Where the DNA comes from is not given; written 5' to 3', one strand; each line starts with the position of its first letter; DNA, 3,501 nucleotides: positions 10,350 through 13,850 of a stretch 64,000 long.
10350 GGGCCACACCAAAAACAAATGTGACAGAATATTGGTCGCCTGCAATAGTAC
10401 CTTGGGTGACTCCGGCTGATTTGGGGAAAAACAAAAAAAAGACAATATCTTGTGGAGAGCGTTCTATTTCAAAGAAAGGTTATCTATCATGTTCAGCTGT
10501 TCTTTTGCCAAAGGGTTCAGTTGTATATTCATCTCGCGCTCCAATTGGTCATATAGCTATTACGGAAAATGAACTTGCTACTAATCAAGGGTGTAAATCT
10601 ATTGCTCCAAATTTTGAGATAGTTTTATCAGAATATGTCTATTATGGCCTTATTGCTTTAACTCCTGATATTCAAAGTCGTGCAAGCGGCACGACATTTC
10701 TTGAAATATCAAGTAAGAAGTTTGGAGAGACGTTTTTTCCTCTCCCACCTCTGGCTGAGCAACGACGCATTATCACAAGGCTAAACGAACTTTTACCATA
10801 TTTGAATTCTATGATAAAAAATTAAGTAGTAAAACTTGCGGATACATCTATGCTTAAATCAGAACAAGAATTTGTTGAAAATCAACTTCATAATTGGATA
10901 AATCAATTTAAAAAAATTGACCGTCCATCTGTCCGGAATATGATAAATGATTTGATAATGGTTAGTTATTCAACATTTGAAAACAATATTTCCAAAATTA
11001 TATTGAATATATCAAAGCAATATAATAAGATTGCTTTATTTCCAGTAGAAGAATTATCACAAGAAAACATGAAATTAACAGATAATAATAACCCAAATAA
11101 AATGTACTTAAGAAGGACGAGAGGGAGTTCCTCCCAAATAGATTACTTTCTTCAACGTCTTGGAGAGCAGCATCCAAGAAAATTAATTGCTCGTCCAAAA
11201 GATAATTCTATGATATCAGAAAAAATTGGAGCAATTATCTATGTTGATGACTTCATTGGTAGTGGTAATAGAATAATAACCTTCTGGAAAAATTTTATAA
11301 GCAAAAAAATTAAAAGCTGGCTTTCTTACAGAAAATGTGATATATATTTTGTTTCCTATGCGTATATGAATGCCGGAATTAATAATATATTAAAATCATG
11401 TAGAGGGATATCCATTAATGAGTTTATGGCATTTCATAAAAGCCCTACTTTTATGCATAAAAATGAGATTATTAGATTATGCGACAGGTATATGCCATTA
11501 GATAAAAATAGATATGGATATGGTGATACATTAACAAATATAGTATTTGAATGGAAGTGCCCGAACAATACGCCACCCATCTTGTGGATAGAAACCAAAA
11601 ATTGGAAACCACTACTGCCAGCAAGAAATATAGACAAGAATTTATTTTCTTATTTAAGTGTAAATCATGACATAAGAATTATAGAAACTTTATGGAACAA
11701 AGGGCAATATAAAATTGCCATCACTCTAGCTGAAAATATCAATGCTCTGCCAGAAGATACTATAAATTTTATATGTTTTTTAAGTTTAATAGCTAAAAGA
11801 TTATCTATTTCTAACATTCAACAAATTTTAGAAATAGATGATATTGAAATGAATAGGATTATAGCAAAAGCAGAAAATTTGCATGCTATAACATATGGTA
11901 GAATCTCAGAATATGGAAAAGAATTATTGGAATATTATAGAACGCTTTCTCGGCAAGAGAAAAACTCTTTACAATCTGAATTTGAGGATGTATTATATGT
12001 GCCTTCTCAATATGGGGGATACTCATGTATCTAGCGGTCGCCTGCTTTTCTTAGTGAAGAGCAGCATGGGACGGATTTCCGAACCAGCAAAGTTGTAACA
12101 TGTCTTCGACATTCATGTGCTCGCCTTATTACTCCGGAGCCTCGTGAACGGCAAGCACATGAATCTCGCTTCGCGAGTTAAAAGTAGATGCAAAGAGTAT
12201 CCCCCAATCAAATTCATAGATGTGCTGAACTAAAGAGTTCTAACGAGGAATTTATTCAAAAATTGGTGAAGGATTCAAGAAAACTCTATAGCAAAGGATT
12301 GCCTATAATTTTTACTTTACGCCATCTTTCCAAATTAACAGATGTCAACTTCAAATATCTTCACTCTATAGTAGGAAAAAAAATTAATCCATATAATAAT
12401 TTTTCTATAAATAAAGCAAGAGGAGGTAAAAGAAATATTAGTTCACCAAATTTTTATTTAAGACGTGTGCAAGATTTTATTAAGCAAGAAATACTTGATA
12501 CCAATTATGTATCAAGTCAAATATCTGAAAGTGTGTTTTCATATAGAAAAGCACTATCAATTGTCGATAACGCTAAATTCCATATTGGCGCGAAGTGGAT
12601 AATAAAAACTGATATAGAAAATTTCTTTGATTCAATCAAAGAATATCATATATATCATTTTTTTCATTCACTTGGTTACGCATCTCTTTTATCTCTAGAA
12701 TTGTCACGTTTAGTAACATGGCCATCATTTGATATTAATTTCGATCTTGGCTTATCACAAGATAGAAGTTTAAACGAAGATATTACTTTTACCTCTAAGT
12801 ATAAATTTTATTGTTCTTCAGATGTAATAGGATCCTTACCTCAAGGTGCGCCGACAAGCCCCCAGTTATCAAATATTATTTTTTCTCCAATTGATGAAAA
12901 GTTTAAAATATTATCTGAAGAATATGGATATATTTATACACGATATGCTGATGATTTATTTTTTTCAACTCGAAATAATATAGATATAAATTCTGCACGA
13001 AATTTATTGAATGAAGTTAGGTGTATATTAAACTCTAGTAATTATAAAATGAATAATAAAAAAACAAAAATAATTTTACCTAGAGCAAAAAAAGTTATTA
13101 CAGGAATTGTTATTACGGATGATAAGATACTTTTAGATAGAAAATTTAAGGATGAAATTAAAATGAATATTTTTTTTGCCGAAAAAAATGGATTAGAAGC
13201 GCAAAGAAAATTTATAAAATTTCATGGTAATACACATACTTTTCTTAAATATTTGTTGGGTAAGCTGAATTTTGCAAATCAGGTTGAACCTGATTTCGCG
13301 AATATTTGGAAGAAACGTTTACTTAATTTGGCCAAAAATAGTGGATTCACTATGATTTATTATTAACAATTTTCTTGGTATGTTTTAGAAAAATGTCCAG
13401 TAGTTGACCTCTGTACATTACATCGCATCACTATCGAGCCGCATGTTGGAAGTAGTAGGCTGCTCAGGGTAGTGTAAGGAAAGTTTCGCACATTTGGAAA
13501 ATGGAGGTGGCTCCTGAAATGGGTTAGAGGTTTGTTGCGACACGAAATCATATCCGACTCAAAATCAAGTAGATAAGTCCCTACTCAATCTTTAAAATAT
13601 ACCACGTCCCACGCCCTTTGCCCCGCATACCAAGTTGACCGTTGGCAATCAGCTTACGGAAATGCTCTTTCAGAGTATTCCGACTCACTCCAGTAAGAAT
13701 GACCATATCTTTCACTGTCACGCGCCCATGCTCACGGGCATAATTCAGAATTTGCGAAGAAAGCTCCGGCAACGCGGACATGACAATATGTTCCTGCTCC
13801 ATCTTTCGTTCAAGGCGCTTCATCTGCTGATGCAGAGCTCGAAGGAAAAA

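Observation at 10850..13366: Retron-like module (PRTase-like gene, structured ncRNA, reverse transcriptase) inserted between a type I R-M locus and a Fic toxin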

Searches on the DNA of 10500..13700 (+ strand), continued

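Call 80: search_with_rna_model(model_id=R1, sources=[L097, L014, L015, L016, L038, L023, L021, L022, L020], max_evalue=10, filters=off, show_alignments=2)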
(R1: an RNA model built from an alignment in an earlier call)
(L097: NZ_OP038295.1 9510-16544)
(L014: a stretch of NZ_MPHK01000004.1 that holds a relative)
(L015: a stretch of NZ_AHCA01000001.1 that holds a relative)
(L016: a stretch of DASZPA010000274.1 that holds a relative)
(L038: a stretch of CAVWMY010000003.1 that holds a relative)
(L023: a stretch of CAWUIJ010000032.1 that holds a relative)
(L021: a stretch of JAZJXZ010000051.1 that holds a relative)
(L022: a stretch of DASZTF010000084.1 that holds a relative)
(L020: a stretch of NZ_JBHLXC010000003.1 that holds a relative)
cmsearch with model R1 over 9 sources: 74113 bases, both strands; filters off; matches with E-value up to 10: 81.
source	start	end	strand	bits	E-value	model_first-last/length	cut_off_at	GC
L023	3709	3926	+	13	0.015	1-196/196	no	0.61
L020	233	263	+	10.8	0.066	1-196/196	no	0.45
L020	233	263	-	9.8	0.13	1-196/196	no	0.45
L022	3785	4003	+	8.4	0.33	1-196/196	no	0.59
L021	60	95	+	8.2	0.37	1-196/196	no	0.64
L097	1050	1084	+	8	0.42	1-196/196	no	0.63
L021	3904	3962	-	7.9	0.46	1-196/196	no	0.66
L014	4000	4042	-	7.5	0.61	1-196/196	no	0.35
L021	7111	7184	-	7.4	0.65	1-196/196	no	0.68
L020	2356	2407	+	6.8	0.97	1-196/196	no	0.6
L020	5511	5567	+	6.7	0.98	1-196/196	no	0.6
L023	4742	4798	+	6.6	1.1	1-196/196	no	0.54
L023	4742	4799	-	6.6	1.1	1-196/196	no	0.53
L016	2032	2097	-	6.4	1.2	1-196/196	no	0.68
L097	1055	1079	-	6.2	1.4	1-196/196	no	0.64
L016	2035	2093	+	6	1.6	1-196/196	no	0.66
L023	7758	7787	-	6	1.6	1-196/196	no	0.6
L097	4391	4457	+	5.9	1.8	97-165/196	no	0.7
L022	529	575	-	5.8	1.8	1-196/196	no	0.51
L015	6041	6084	+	5.7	1.9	1-196/196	no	0.5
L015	3919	3970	+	5.7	2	101-151/196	no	0.4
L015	5670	5701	-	5.7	2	1-196/196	no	0.47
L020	1800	1868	-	5.5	2.2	99-165/196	no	0.64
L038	2495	2550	+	5.5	2.3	1-196/196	no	0.61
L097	2487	2517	+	5.5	2.3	1-196/196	no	0.52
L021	60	95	-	5.5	2.3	1-196/196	no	0.64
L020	2355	2408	-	5.3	2.5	1-196/196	no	0.59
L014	5068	5100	+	5.3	2.5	1-196/196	no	0.42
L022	391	463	-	5.3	2.5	1-196/196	no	0.58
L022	3909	3963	-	5.3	2.6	1-196/196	no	0.53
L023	2239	2272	-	5.2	2.7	1-196/196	no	0.62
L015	3786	3911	+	5.1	2.9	1-196/196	no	0.31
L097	2487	2517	-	5.1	3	1-196/196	no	0.52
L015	8923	8954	+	5.1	3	1-196/196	no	0.53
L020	1654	1704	+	5.1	3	1-196/196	no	0.65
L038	5034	5088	-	4.9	3.3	100-152/196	no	0.64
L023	7758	7787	+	4.9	3.4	1-196/196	no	0.6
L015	8515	8536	-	4.8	3.5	1-196/196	no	0.41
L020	523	543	+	4.8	3.5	1-196/196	no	0.57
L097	5673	5696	+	4.8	3.7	1-196/196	no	0.58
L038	6135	6178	-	4.7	3.9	1-196/196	no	0.52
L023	3554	3578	-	4.6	4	1-196/196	no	0.72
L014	4272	4309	-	4.6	4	1-196/196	no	0.34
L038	2263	2299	-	4.6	4.1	1-196/196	no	0.38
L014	78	93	-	4.6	4.1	70-85/196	no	0.5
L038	6135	6178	+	4.6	4.2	1-196/196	no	0.52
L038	2495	2550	-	4.5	4.3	1-196/196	no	0.61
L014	3862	3880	-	4.5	4.4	1-196/196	no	0.53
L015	7118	7160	+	4.4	4.6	1-196/196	no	0.35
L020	202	226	-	4.3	4.8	102-150/196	no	0.72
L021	8383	8458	+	4.3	4.8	96-165/196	no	0.74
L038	396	412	-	4.3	4.9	1-196/196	no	0.53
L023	2239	2271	+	4.3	5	1-196/196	no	0.64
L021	7111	7184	+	4.3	5.1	1-196/196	no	0.68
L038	7027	7068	-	4.3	5.1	1-196/196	no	0.67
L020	523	543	-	4.2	5.2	1-196/196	no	0.57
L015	3919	3970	-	4.2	5.2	1-196/196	no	0.4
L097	1697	1745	-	4.2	5.3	1-196/196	no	0.59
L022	4953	5048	+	4.2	5.4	1-196/196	no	0.69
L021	3455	3483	-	4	5.9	1-196/196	no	0.69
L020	286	320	-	4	5.9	1-196/196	no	0.46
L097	4391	4449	-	4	6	1-196/196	no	0.68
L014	4272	4309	+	4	6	1-196/196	no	0.34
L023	174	198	-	3.9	6.3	1-196/196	no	0.6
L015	7672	7714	-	3.9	6.3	1-196/196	no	0.3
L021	3904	3962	+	3.9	6.5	1-196/196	no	0.66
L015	4182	4215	+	3.9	6.6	1-196/196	no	0.29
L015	6043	6082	-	3.8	6.7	1-196/196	no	0.55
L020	132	195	-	3.8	7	1-196/196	no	0.52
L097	4866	4899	-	3.7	7.2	109-143/196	no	0.53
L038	7879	7912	-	3.7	7.3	1-196/196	no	0.74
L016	4256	4305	-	3.7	7.4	1-196/196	no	0.52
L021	4999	5016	+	3.6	7.6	1-196/196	no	0.56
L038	2265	2297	+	3.6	8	1-196/196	no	0.42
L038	3792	3850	-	3.5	8.3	97-165/196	no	0.64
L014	4096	4210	-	3.4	8.7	1-196/196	no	0.43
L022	8294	8380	+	3.4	9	1-196/196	no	0.67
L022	3498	3538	-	3.4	9.3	1-196/196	no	0.54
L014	3778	3817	+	3.3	9.6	1-196/196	no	0.35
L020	288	318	+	3.3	9.7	1-196/196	no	0.39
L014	5068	5100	-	3.3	9.8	1-196/196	no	0.42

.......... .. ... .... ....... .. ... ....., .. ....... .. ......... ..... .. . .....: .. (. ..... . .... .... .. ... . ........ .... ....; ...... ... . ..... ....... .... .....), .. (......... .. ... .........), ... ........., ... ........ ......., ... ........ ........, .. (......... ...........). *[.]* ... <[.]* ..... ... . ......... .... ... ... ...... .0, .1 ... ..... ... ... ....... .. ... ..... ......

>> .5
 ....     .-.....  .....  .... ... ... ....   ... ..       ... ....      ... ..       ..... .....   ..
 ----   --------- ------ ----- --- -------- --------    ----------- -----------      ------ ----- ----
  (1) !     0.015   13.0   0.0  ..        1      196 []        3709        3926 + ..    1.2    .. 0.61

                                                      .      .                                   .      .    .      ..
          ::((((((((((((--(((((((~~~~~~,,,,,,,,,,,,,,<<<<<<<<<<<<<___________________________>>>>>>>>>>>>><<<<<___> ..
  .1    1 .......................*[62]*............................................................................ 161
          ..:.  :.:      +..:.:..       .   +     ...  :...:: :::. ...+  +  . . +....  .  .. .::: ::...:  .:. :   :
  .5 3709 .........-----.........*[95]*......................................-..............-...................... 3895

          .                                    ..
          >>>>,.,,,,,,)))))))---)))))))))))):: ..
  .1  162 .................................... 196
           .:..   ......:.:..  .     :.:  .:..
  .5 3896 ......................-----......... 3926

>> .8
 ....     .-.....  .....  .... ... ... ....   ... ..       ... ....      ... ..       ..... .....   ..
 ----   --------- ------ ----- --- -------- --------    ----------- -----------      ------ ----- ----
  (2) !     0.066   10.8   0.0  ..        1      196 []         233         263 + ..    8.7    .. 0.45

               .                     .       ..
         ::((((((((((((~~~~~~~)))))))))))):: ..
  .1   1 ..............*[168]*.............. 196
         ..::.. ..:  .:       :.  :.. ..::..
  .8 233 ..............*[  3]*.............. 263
